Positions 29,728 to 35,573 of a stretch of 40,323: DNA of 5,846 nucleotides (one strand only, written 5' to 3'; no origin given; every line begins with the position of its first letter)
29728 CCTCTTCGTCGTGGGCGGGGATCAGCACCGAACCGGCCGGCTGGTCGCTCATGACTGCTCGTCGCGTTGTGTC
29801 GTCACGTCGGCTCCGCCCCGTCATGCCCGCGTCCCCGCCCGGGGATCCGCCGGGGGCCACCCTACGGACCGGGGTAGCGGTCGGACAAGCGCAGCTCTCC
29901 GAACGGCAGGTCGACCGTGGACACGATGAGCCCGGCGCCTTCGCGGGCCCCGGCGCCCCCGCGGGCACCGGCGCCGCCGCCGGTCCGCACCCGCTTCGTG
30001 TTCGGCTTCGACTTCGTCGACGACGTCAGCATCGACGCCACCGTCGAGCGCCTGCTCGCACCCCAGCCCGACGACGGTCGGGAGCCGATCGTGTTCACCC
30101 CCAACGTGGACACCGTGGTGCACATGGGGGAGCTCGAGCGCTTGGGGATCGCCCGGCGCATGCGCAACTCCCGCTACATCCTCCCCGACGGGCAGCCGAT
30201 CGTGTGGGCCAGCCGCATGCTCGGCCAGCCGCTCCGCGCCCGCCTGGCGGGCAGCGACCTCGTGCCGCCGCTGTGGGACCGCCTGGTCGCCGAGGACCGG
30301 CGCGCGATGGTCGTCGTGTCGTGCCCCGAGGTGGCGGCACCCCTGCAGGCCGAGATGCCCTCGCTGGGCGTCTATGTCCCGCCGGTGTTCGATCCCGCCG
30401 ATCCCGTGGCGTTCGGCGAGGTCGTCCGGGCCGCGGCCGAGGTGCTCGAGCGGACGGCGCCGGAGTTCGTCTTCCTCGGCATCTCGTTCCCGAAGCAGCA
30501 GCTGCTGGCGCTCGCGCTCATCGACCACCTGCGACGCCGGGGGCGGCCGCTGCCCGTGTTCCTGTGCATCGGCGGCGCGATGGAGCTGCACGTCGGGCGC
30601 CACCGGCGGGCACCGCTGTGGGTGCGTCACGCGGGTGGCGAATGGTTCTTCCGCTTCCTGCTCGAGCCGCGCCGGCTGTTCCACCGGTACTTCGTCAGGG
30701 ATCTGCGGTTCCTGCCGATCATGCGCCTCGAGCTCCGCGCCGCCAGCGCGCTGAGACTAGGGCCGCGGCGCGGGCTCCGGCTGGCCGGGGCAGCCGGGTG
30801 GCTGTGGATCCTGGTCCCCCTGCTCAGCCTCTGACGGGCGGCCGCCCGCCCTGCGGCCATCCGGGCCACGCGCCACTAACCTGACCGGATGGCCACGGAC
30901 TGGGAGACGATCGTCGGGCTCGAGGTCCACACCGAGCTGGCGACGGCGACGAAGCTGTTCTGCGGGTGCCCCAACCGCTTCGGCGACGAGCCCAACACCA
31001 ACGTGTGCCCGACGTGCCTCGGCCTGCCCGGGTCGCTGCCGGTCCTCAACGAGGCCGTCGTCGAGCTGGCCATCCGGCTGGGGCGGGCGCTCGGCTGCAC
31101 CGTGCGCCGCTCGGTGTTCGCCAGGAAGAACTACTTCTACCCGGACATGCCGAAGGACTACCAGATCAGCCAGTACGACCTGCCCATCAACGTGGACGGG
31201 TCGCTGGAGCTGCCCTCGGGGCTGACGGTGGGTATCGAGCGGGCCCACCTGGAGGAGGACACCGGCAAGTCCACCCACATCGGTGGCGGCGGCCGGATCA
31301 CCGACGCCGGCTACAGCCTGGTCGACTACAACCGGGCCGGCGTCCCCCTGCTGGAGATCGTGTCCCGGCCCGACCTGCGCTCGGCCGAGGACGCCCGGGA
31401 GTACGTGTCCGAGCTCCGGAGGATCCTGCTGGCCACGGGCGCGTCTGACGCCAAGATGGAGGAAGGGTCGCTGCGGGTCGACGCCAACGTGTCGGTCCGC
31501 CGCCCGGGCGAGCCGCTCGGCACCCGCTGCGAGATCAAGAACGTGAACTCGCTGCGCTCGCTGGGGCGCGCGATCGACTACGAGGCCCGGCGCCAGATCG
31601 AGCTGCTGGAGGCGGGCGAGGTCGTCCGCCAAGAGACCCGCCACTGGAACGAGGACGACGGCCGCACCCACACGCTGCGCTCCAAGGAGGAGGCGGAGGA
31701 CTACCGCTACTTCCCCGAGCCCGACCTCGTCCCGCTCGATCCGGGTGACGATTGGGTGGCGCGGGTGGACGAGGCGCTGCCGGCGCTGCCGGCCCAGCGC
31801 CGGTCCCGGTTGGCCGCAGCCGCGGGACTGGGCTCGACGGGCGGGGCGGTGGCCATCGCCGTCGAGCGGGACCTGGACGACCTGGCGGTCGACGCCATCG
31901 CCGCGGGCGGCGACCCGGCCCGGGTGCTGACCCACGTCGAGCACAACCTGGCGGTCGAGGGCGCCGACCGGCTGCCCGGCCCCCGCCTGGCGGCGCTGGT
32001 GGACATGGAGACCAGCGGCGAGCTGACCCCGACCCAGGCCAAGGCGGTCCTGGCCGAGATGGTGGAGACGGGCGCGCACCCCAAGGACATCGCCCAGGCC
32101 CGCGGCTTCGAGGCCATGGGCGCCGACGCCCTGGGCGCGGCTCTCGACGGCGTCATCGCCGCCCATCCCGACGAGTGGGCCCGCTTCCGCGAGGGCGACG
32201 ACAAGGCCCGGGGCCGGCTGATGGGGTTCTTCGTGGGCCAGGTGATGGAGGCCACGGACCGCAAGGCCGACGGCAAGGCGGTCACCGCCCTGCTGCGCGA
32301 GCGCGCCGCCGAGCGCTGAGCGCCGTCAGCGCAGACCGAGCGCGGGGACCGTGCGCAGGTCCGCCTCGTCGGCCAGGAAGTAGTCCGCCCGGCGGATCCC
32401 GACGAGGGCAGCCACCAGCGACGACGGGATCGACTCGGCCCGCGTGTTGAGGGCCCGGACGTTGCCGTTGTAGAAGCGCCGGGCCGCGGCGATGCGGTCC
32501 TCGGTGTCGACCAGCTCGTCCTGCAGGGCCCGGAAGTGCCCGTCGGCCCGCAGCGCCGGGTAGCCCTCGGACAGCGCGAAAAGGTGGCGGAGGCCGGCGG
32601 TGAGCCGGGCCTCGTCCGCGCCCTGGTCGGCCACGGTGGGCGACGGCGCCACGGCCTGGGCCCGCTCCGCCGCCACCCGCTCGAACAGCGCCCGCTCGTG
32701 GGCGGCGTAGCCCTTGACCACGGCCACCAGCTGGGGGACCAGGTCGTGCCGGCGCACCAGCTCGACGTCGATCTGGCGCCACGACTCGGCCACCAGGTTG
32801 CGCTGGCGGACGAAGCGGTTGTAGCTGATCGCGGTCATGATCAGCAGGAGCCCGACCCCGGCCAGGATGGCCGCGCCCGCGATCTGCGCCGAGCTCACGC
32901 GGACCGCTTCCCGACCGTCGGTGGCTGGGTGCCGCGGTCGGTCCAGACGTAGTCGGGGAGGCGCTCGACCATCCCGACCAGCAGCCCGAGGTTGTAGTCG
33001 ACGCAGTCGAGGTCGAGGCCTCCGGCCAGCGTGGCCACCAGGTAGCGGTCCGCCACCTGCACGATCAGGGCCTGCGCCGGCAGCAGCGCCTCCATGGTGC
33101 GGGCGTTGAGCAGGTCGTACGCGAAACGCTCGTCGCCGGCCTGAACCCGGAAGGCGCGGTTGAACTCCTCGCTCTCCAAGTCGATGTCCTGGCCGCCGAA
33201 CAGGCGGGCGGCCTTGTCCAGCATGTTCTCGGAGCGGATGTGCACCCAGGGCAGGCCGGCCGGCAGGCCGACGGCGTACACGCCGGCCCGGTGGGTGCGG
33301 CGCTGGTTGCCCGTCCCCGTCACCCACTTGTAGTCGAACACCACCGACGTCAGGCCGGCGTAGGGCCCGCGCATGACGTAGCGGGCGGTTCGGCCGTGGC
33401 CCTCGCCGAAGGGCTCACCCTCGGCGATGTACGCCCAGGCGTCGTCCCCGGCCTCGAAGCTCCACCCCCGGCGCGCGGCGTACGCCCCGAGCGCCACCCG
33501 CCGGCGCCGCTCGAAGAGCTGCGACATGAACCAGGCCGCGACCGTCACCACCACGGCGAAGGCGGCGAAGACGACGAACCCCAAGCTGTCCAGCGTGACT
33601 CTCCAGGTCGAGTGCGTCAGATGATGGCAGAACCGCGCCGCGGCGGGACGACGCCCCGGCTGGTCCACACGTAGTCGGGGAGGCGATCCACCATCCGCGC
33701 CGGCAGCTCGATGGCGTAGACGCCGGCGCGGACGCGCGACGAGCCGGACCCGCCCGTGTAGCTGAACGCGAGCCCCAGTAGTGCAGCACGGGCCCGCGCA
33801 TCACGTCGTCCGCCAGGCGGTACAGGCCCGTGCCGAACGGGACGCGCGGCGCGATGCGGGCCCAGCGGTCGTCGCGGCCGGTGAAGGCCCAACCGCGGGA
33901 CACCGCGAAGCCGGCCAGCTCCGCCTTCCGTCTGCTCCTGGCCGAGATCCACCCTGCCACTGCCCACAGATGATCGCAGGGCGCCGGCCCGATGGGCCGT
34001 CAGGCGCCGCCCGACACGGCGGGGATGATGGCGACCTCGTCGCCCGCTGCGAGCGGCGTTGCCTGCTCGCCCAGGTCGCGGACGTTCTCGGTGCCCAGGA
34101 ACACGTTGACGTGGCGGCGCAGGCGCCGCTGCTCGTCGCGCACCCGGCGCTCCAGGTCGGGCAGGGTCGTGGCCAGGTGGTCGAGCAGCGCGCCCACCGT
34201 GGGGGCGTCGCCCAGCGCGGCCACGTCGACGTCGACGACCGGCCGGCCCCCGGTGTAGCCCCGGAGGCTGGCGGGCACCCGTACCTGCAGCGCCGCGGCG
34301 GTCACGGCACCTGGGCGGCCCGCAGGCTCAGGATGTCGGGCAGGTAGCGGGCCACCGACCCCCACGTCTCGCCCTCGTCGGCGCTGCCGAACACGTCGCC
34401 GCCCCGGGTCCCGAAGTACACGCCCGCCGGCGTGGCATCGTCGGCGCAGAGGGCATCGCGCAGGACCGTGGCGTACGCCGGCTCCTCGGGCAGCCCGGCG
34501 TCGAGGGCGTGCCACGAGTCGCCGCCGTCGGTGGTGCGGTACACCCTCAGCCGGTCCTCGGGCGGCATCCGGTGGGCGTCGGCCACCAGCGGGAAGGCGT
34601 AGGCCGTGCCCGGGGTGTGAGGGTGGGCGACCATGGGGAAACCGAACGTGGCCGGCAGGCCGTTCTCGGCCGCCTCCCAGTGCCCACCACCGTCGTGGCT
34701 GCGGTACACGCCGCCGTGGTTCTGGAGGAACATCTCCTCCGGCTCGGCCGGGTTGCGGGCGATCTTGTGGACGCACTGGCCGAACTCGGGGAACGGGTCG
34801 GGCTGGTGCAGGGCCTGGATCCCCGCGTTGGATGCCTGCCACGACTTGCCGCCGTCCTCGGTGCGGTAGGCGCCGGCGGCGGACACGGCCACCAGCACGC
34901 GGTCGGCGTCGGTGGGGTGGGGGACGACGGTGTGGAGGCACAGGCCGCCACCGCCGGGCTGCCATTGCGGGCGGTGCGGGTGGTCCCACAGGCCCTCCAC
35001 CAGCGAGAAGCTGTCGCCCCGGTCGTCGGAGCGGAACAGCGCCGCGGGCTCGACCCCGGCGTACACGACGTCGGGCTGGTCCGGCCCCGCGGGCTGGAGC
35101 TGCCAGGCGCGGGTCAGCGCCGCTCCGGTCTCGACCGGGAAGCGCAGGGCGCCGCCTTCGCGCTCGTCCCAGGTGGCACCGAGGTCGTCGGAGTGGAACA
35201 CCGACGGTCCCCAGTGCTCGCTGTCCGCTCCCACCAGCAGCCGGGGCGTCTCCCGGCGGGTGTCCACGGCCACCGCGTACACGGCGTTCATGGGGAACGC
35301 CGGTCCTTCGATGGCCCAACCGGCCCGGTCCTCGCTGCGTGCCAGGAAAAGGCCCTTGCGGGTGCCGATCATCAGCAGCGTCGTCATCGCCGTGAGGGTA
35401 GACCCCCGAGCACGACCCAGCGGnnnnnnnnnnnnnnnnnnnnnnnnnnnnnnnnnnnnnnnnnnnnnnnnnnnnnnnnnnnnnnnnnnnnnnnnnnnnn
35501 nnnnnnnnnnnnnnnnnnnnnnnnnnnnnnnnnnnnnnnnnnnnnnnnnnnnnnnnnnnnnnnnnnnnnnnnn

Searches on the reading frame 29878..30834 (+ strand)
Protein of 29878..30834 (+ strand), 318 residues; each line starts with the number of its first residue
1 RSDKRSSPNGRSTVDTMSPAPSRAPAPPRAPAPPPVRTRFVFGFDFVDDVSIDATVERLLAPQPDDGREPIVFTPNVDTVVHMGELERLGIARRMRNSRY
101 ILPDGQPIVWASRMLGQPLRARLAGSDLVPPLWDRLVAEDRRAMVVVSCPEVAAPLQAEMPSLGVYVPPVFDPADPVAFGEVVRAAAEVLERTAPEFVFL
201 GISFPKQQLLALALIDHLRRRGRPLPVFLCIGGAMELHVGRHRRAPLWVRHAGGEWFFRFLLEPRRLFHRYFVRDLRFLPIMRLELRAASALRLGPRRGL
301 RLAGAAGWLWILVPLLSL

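Call 8: search_protein_families(library=pfam, proteins=[window:29878-30834:+], max_evalue=0.001)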
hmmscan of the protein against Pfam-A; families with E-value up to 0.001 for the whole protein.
window:29878-30834:+ (318 aa): 1 family
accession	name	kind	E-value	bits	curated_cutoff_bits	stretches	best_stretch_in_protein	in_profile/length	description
PF03808.19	Glyco_tran_WecG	-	6.1e-32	111.2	27.4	1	99-271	2-168/168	Glycosyl transferase WecG/TagA/CpsF family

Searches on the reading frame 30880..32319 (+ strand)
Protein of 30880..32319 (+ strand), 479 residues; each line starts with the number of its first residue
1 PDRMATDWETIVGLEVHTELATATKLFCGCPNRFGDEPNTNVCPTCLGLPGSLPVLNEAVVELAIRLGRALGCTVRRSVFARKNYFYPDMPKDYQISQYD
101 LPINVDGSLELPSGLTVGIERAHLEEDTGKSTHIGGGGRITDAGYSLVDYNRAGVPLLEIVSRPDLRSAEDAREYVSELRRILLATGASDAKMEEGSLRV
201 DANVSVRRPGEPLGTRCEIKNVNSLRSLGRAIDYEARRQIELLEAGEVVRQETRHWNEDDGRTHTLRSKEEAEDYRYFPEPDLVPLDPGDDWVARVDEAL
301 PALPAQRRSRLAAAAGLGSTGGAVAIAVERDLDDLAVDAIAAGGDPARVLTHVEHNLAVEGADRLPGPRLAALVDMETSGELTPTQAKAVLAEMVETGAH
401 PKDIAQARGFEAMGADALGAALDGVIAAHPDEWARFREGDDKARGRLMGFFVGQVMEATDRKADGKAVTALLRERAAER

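Call 8: search_protein_families(library=pfam, proteins=[window:30880-32319:+], max_evalue=0.001)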
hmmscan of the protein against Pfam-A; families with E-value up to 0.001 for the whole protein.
window:30880-32319:+ (479 aa): 2 families
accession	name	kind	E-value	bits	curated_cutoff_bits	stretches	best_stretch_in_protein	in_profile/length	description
PF02934.20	GatB_N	-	8.8e-112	373.2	23.4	1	11-293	2-276/277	GatB/GatE catalytic domain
PF02637.23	GatB_Yqey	-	1.4e-20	74.1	27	1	365-475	40-147/148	GatB domain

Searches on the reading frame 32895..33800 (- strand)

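Call 43: search_protein_families(library=pfam, proteins=[window:32895-33800:-], max_evalue=0.001)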
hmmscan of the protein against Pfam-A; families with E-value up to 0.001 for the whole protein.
window:32895-33800:- (301 aa): 1 family
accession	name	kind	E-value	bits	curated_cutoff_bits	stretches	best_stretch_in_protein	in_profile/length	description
PF11335.13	DUF3137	-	2.3e-06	27.9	26.1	1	199-241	35-77/139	Protein of unknown function (DUF3137)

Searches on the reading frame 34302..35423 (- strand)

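Call 43: search_protein_families(library=pfam, proteins=[window:34302-35423:-], max_evalue=0.001)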
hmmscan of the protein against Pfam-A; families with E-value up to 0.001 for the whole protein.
window:34302-35423:- (373 aa): 5 families
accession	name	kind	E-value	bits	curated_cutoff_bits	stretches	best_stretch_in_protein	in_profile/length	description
PF15902.12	Sortilin-Vps10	-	3.2e-13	49.7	33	2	239-312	3-65/446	Sortilin, neurotensin receptor 3,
PF02012.26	BNR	-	4.9e-10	38.3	27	0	295-306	1-12/12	BNR/Asp-box repeat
PF14870.12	PSII_BNR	-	1.1e-05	25.3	27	0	296-357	86-148/303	Photosynthesis system II assembly factor YCF48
PF13088.12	BNR_2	-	5.5e-05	23.1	31.4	0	130-254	85-203/277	BNR repeat-like domain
PF15899.11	BNR_6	-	0.00026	21.2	27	0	129-139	1-11/14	BNR-Asp box repeat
